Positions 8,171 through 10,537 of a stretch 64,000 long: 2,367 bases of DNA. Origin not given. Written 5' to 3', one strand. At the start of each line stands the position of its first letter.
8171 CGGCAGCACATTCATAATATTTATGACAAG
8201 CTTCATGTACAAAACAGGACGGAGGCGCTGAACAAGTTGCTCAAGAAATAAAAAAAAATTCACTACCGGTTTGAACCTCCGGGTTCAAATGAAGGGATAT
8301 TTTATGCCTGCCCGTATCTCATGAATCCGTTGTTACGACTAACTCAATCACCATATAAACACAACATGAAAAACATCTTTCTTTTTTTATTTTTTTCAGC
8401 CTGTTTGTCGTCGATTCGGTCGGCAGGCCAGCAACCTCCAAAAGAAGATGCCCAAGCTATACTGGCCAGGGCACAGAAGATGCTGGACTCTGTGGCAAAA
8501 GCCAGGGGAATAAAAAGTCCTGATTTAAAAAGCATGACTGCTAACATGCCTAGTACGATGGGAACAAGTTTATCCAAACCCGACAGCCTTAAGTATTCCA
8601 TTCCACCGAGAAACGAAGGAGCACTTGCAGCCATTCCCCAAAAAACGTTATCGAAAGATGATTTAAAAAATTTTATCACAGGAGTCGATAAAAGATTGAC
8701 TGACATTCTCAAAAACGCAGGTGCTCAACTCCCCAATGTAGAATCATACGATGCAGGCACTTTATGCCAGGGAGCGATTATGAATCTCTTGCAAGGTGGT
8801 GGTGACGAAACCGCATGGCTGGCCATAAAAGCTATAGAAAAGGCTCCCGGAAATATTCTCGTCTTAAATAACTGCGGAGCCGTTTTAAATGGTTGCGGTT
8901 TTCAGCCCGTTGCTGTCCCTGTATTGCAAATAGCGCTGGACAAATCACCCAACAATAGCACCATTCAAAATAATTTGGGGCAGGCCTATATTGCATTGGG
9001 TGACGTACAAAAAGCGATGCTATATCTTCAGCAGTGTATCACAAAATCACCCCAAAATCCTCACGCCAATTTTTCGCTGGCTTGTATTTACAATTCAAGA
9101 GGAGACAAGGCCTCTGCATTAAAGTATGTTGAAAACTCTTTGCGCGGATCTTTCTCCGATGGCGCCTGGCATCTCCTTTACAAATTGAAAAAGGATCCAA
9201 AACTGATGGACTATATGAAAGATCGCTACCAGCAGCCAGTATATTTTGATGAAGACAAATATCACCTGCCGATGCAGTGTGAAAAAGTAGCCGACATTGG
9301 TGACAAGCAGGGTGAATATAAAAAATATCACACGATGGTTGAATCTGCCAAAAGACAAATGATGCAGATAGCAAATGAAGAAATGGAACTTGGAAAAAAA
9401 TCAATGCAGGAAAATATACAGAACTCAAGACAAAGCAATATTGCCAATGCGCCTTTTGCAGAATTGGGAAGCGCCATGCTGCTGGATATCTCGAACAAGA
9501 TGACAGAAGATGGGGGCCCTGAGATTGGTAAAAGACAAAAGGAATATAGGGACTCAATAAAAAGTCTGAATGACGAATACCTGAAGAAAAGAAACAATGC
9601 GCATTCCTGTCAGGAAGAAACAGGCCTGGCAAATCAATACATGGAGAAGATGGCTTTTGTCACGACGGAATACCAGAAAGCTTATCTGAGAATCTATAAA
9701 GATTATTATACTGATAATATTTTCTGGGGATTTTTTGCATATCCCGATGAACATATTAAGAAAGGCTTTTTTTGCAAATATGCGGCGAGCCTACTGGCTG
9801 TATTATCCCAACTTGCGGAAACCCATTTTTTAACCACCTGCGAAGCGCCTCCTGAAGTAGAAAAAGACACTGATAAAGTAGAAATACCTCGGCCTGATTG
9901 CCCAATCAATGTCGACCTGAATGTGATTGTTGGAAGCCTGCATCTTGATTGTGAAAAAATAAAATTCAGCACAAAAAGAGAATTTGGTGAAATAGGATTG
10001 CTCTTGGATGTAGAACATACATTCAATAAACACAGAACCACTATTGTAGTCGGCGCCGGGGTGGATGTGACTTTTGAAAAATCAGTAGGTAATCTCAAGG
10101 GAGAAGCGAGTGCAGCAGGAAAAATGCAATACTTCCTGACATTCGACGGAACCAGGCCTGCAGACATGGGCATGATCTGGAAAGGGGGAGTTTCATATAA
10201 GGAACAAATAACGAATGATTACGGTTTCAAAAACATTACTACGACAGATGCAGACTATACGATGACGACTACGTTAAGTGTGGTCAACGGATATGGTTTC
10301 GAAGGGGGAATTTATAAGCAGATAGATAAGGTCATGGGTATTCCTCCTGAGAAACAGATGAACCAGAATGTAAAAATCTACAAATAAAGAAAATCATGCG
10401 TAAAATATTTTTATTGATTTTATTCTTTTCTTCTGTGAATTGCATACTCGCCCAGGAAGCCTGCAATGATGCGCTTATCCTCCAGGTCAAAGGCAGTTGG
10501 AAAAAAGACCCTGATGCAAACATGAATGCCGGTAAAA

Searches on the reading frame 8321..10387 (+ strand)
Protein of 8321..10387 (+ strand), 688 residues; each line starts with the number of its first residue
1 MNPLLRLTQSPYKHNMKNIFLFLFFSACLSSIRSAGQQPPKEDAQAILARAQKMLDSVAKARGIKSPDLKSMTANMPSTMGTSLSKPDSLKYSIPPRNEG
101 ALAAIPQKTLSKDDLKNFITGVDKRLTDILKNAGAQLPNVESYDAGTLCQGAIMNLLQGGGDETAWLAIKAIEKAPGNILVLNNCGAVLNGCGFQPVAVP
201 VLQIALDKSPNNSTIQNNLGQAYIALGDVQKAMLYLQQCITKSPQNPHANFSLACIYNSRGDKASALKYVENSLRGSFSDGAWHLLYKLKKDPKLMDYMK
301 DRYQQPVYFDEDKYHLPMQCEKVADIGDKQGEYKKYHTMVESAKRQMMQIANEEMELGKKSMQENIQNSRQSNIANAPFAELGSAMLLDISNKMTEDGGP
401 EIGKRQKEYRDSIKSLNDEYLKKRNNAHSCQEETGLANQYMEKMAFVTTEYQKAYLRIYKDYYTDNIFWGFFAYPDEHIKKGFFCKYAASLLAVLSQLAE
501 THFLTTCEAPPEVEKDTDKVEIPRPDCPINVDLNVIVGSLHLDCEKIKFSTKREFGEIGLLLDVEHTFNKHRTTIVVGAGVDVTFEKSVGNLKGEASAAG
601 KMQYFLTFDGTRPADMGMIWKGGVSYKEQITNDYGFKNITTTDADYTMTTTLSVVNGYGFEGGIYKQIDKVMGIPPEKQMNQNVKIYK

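Call 3: search_protein_families(library=pfam, proteins=[window:8321-10387:+], max_evalue=1)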
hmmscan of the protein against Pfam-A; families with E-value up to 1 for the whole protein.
window:8321-10387:+ (688 aa): 19 families
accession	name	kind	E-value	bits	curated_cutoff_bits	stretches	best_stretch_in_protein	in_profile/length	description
PF13431.12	TPR_17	-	1.5e-10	40.9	24.4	2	205-232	5-32/34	Tetratricopeptide repeat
PF14559.12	TPR_19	-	6.4e-08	33.2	25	2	198-237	10-49/68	Tetratricopeptide repeat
PF13181.12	TPR_8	-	6.7e-08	32.5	25.7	1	215-245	3-33/34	Tetratricopeptide repeat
PF07719.23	TPR_2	-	1.7e-06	28.2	27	1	216-246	4-34/34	Tetratricopeptide repeat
PF00515.34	TPR_1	-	1.7e-06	28.1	27.8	1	216-246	4-34/34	Tetratricopeptide repeat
PF13374.12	TPR_10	-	2.8e-06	27.6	27.5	1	214-241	3-30/42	Tetratricopeptide repeat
PF13432.12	TPR_16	-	5.2e-06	27.2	32.7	1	197-247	15-65/65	Tetratricopeptide repeat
PF13424.12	TPR_12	-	3.4e-05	24.4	30.1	1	206-240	36-72/77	Tetratricopeptide repeat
PF13176.12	TPR_7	-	4.3e-05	23.7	27.9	1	218-246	4-34/36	Tetratricopeptide repeat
PF13428.12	TPR_14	-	0.00011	22.9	23.5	1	218-253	6-41/44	Tetratricopeptide repeat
PF13414.12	TPR_11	-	0.00022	21.3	26.8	2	201-227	16-42/42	TPR repeat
PF13174.12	TPR_6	-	0.00043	21.2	26.3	1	219-245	6-32/33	Tetratricopeptide repeat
PF23914.1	TPR_CcmH_CycH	-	0.0024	18.2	42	1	202-271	73-145/158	Cytochrome c-type biogenesis protein H TPR domain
PF14561.12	TPR_20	-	0.0027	18.4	25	0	236-268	11-43/90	Tetratricopeptide repeat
PF13371.12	TPR_9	-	0.005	17.3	35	1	210-249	26-65/73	Tetratricopeptide repeat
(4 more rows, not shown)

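Call 4: search_protein_families(library=ncbifam, proteins=[window:8321-10387:+], max_evalue=1)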
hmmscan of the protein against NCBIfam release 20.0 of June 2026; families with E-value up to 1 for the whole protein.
window:8321-10387:+ (688 aa): 15 families
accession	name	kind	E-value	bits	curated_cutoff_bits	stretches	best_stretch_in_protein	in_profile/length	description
TIGR02917.1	PEP_TPR_lipo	equivalog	7e-09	34.1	312.2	2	167-238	825-896/899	XrtA/PEP-CTERM system TPR-repeat protein PrsT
NF040959.1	MamA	equivalog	8.6e-08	31.9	200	1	166-269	92-195/204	magnetosome protein MamA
NF047558.1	TPR_END_plus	domain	4.8e-07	29.6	32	2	250-280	2-32/56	TPR end-of-group domain-containing protein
TIGR02521.1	type_IV_pilW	equivalog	1.4e-06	28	154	1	188-275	8-93/234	type IV pilus biogenesis/stability protein PilW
NF052400.1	M48_BAM_BepA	equivalog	4.3e-05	22.5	570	1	169-270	331-432/483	beta-barrel assembly-enhancing protease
NF002725.1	PRK02603.1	equivalog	0.00012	22.1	143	1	210-267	69-126/173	photosystem I assembly protein Ycf3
NF007302.0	PRK09782.1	equivalog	0.00059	17.9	1223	1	196-270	629-703/990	phage receptor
NF033920.0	C39_PA2778_fam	equivalog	0.00099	18.6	150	1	197-274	174-251/255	PA2778 family cysteine peptidase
NF033762.1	social_mot_Tgl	equivalog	0.0018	17.6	225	1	207-280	25-101/252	social motility TPR repeat lipoprotein Tgl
NF033758.1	gliding_GltE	equivalog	0.0038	16.3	225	1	184-274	91-181/411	adventurous gliding motility TPR repeat lipoprotein GltE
NF008520.0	PRK11447.1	equivalog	0.0087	13.9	858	1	196-248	286-338/1157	cellulose synthase complex outer membrane protein BcsC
TIGR02795.1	tol_pal_ybgF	equivalog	0.03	14.9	90.1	1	219-270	45-99/119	tol-pal system protein YbgF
NF052415.1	T3SS_chap_SctY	equivalog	0.053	14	70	1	206-267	33-97/106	type III secretion apparatus assembly chaperone SctY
TIGR03504.1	FimV_Cterm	subfamily_domain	0.08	13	30.65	0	219-242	5-28/44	FimV/HubP family polar landmark protein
TIGR00540.1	TPR_hemY_coli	hypoth_equivalog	0.084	11.6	142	1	201-269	314-381/385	heme biosynthesis-associated TPR protein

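Call 76: search_solved_structures(query=window:8321-10387:+, max_evalue=1)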
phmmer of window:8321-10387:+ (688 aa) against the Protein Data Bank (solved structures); distinct sequences matched with E-value up to 1: 87 (the best 60 are shown).
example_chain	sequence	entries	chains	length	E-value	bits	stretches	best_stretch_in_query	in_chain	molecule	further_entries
9qhb_A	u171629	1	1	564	3.3e-42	147.9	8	200-275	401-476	Engineered tetratricopeptide repeat protein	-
9qhc_A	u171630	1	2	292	9.2e-22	80.4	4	200-275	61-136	Engineered tetratricopeptide repeat protein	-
8bu0_A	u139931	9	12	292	1.4e-21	79.8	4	200-275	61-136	Consensus tetratricopeptide repeat protein | Crystal structure of an 8-repeat consensus TPR superhelix with Zinc. | Monomer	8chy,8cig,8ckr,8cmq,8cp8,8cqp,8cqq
7obi_A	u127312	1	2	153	7.4e-21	77.4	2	179-274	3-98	CTPR-rv4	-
8ch0_A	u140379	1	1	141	1.3e-10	43.6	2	199-274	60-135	Consensus tetratricopeptide repeat protein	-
2fo7_A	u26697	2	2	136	1.5e-10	43.3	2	199-274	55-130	SYNTHETIC CONSENSUS TPR PROTEIN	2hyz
1na0_A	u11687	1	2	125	5.6e-10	41.5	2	211-274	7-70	designed protein CTPR3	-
6vfh_A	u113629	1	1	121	8.3e-10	40.9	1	192-275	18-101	T33_dn10A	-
6v8e_A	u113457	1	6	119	1.4e-09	40.1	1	192-275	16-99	Designed protein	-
6vfi_B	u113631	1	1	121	1.5e-09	40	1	192-275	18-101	O43_dn18B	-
3kd7_A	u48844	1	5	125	2.1e-09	39.6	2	211-274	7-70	CTPR390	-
7yeh_B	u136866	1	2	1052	4.2e-09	38.6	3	166-269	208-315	UDP-N-acetylglucosamine--peptide N-acetylglucosaminyltransferase 110 kDa subunit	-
7yea_A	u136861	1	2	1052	4.3e-09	38.6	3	166-269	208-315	UDP-N-acetylglucosamine--peptide N-acetylglucosaminyltransferase 110 kDa subunit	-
7ntf_A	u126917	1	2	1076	4.5e-09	38.5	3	165-270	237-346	Isoform 1 of UDP-N-acetylglucosamine--peptide N-acetylglucosaminyltransferase 110 kDa subu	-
2wqh_A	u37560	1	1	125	4.6e-09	38.5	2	211-274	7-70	CTPR3Y3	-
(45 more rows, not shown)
